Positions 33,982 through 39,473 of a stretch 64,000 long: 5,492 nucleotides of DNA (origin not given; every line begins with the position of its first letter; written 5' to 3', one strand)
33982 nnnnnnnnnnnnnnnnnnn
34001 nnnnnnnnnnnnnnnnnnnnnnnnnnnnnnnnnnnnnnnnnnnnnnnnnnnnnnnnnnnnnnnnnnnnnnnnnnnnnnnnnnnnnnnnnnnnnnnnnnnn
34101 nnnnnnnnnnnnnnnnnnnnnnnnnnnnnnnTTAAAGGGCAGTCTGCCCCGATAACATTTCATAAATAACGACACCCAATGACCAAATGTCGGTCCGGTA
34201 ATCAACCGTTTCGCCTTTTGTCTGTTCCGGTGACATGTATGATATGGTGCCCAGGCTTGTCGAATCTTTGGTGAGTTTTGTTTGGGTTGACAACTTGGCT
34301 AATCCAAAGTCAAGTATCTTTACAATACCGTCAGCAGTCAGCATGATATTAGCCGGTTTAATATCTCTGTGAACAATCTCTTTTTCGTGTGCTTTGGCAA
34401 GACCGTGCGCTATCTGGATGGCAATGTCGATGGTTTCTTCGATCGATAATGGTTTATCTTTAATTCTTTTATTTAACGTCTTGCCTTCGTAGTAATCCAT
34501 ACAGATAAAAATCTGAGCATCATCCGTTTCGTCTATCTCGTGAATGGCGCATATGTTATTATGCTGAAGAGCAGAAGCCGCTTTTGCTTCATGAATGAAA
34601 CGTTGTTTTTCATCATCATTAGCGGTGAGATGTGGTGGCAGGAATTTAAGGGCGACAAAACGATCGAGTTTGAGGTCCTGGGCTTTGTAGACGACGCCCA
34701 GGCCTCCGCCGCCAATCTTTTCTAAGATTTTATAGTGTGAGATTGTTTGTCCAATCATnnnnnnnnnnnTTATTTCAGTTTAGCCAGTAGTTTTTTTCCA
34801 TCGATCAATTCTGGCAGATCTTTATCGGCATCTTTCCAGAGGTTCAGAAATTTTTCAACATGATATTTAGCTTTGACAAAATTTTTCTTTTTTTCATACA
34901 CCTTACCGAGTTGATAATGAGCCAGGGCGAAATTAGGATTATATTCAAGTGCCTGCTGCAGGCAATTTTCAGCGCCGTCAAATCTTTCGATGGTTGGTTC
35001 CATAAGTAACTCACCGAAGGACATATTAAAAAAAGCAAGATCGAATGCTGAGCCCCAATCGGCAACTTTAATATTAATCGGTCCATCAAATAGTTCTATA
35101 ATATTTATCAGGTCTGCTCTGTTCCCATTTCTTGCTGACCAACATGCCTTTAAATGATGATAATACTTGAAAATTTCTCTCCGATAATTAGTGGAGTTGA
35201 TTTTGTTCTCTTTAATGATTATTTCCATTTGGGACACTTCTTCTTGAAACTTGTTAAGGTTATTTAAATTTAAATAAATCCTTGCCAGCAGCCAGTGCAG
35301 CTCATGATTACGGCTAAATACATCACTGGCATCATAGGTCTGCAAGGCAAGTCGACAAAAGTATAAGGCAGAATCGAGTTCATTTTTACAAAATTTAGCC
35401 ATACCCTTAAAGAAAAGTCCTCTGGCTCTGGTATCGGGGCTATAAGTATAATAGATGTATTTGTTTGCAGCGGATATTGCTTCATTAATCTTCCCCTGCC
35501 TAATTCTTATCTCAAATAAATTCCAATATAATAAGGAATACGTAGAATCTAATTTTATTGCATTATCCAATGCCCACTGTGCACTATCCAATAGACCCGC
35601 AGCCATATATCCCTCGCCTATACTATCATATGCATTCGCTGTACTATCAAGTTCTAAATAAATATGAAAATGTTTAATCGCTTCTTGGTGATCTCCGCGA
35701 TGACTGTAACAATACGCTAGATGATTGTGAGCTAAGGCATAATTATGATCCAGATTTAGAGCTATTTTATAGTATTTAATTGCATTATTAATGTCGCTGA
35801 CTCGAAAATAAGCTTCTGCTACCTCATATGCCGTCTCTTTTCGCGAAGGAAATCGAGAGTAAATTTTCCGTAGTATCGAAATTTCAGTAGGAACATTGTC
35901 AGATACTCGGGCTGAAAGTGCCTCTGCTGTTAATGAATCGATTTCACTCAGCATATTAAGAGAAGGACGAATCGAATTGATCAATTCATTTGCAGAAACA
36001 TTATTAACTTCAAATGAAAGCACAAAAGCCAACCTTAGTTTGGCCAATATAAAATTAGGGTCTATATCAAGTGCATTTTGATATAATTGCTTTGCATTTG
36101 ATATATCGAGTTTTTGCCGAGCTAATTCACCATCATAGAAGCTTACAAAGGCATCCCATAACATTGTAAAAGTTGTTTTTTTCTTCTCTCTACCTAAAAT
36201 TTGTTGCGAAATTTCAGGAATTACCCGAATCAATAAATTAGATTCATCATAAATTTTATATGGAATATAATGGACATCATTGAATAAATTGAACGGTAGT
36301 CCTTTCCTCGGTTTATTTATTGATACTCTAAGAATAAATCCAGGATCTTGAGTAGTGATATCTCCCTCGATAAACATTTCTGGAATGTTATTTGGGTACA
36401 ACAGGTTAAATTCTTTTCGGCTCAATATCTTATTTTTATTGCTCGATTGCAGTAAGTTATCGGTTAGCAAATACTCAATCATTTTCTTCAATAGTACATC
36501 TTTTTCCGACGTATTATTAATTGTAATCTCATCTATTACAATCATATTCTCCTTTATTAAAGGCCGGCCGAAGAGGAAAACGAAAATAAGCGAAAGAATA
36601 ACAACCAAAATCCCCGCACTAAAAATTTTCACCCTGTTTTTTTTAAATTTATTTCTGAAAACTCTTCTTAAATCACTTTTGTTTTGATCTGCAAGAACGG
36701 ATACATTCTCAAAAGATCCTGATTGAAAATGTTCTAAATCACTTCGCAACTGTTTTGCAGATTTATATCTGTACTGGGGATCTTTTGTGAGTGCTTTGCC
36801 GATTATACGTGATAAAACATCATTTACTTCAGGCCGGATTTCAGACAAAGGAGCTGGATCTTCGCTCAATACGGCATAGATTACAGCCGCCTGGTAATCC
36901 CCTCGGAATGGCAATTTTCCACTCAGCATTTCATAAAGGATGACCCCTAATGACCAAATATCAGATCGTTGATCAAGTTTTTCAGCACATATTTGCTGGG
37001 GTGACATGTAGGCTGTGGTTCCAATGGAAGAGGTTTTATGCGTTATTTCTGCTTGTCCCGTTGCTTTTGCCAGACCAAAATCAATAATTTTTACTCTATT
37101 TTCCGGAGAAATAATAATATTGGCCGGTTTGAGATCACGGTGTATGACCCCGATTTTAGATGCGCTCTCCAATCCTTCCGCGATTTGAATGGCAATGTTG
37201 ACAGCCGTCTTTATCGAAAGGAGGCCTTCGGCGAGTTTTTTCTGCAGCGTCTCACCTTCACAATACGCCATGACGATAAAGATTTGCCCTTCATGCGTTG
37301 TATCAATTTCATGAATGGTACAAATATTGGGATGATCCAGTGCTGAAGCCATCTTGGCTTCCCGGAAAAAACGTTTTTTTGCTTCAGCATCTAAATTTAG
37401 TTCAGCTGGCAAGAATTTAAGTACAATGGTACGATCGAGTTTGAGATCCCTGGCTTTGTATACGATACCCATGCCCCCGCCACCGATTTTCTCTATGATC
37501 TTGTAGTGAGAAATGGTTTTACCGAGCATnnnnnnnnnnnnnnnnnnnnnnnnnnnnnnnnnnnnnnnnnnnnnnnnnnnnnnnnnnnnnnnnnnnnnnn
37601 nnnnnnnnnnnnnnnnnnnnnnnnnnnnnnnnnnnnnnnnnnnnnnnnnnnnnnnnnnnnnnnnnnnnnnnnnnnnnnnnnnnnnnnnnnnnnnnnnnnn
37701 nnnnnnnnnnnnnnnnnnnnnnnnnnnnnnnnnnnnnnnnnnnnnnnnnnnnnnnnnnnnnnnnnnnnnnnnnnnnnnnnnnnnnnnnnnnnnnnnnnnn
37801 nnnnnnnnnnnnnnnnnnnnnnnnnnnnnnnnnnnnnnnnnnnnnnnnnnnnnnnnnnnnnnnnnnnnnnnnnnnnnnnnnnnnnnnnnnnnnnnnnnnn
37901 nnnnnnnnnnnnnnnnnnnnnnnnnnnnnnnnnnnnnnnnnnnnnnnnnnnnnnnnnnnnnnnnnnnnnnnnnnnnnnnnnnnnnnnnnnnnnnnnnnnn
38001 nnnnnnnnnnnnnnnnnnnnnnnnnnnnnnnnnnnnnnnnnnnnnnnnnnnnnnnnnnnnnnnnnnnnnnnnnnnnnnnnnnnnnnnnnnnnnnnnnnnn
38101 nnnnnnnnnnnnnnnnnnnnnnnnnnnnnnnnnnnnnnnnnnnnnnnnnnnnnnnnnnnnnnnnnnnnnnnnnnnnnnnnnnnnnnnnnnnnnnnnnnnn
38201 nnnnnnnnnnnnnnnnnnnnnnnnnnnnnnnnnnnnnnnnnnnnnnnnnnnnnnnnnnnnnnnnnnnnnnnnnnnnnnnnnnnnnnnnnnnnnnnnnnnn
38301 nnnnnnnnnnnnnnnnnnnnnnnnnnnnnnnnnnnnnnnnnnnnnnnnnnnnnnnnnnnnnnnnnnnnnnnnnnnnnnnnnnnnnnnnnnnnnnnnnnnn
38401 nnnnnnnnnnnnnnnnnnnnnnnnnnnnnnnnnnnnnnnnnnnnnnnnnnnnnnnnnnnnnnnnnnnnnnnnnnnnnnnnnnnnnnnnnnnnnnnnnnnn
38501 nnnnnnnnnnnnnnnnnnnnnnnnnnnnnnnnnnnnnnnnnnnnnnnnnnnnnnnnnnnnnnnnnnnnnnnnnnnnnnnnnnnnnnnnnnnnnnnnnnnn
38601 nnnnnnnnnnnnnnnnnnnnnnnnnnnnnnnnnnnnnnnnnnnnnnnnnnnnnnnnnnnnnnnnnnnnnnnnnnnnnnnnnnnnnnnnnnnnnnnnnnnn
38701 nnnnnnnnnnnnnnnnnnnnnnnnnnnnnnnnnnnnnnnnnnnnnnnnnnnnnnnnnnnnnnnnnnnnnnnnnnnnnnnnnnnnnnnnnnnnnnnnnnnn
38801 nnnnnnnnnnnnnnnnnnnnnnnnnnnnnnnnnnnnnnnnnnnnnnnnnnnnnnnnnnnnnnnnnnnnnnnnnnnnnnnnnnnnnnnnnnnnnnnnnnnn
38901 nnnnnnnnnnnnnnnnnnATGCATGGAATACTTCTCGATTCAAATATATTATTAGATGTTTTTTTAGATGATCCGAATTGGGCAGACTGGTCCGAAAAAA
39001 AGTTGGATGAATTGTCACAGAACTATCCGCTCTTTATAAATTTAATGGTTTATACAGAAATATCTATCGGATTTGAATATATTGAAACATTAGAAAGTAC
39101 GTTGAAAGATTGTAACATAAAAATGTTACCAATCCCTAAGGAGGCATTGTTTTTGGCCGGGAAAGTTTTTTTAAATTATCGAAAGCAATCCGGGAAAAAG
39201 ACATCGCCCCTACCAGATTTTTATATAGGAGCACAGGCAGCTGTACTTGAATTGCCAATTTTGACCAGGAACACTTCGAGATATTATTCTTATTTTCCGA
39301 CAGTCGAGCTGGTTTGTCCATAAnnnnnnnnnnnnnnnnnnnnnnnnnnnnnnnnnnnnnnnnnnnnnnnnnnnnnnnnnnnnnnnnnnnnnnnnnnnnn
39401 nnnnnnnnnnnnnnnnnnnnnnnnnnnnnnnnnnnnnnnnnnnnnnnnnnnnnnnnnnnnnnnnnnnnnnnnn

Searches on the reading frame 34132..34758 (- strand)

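Call 80: search_protein_families(library=pfam, proteins=[window:34132-34758:-], max_evalue=0.001)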
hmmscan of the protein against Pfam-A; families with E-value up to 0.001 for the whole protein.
window:34132-34758:- (208 aa): 7 families
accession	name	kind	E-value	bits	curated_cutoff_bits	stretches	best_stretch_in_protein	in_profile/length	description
PF00069.31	Pkinase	-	1.9e-49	168.9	31.7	1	9-206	1-195/263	Protein kinase domain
PF07714.23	PK_Tyr_Ser-Thr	-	2.5e-37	129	23.1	1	10-205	2-202/258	Protein tyrosine and serine/threonine kinase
PF14531.12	Kinase-like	-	4.7e-07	29.8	25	1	93-203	130-246/289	Kinase-like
PF03109.22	ABC1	-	3.2e-06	26.9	22.9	1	59-156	115-216/244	ABC1 atypical kinase-like domain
PF01636.29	APH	-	8.1e-06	26.2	23.2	1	29-156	67-199/239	Phosphotransferase enzyme family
PF17667.7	Pkinase_fungal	-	1.2e-05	24.6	24.1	1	124-194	304-379/387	Fungal protein kinase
PF12330.14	Haspin_kinase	-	0.00067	19.2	25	1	73-162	173-257/364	Haspin like kinase domain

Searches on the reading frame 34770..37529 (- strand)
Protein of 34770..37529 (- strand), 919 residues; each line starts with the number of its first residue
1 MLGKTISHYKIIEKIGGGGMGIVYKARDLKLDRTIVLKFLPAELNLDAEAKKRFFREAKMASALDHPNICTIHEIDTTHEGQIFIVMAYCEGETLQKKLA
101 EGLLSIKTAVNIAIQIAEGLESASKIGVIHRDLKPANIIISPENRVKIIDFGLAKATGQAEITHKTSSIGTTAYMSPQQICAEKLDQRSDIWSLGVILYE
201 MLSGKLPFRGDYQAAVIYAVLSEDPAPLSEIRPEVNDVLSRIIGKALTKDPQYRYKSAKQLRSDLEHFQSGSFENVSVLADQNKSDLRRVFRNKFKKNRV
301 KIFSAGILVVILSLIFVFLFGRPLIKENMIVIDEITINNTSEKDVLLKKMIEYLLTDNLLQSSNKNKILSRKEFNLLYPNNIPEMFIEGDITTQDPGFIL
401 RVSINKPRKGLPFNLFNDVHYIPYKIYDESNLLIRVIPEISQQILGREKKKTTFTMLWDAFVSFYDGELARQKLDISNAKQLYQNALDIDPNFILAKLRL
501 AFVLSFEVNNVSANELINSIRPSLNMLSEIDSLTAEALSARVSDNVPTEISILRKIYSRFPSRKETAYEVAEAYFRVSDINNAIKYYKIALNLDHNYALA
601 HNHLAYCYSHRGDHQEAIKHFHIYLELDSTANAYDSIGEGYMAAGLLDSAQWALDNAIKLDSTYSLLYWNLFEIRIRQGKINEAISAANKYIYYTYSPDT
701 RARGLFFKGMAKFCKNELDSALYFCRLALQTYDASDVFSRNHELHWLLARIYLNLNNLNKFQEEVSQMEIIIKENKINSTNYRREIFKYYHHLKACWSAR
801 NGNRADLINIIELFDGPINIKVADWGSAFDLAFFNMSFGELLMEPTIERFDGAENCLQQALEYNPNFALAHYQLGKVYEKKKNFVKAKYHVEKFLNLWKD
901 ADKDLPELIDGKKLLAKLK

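Call 80: search_protein_families(library=pfam, proteins=[window:34770-37529:-], max_evalue=0.001)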
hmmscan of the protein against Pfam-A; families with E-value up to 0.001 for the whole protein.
window:34770-37529:- (919 aa): 19 families
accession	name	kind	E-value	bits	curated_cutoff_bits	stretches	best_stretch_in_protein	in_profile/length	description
PF00069.31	Pkinase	-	2.4e-52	178.4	31.7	1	9-260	1-257/263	Protein kinase domain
PF07714.23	PK_Tyr_Ser-Thr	-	1.3e-39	136.5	23.1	1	10-256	2-250/258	Protein tyrosine and serine/threonine kinase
PF14559.12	TPR_19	-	1.8e-18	67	25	0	849-888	6-45/68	Tetratricopeptide repeat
PF00515.34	TPR_1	-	1.7e-15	56.5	27.8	1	598-629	1-32/34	Tetratricopeptide repeat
PF07719.23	TPR_2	-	2.5e-15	55.7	27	1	598-629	1-32/34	Tetratricopeptide repeat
PF13414.12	TPR_11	-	1.9e-14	53.5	26.8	1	849-881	9-41/42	TPR repeat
PF13432.12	TPR_16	-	1.9e-13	51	32.7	2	571-630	4-63/65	Tetratricopeptide repeat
PF13431.12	TPR_17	-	1.4e-12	47.3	24.4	2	856-888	1-33/34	Tetratricopeptide repeat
PF24575.1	TPR_Slam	-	3.9e-11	43.8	35.2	1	526-620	7-103/104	Surface lipoprotein assembly modifier, N-terminal TPR repeats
PF03109.22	ABC1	-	5.6e-08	32.7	22.9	1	39-160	103-220/244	ABC1 atypical kinase-like domain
PF13181.12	TPR_8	-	1.6e-07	31.4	25.7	0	600-621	3-24/34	Tetratricopeptide repeat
PF13428.12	TPR_14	-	1e-06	29.3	23.5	0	568-606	5-43/44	Tetratricopeptide repeat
PF13424.12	TPR_12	-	2.3e-06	28.1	30.1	1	566-621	4-68/77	Tetratricopeptide repeat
PF01636.29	APH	-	5.8e-06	26.7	23.2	0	123-155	165-198/239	Phosphotransferase enzyme family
PF12330.14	Haspin_kinase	-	0.00012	21.7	25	1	73-161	173-260/364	Haspin like kinase domain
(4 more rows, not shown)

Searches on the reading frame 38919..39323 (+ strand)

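Call 80: search_protein_families(library=pfam, proteins=[window:38919-39323:+], max_evalue=0.001)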
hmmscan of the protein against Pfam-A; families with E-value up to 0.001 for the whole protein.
window:38919-39323:+ (134 aa): 1 family
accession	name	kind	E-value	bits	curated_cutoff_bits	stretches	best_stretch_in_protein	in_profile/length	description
PF01850.27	PIN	-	9.6e-10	39.6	23.6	1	4-119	1-112/120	PIN domain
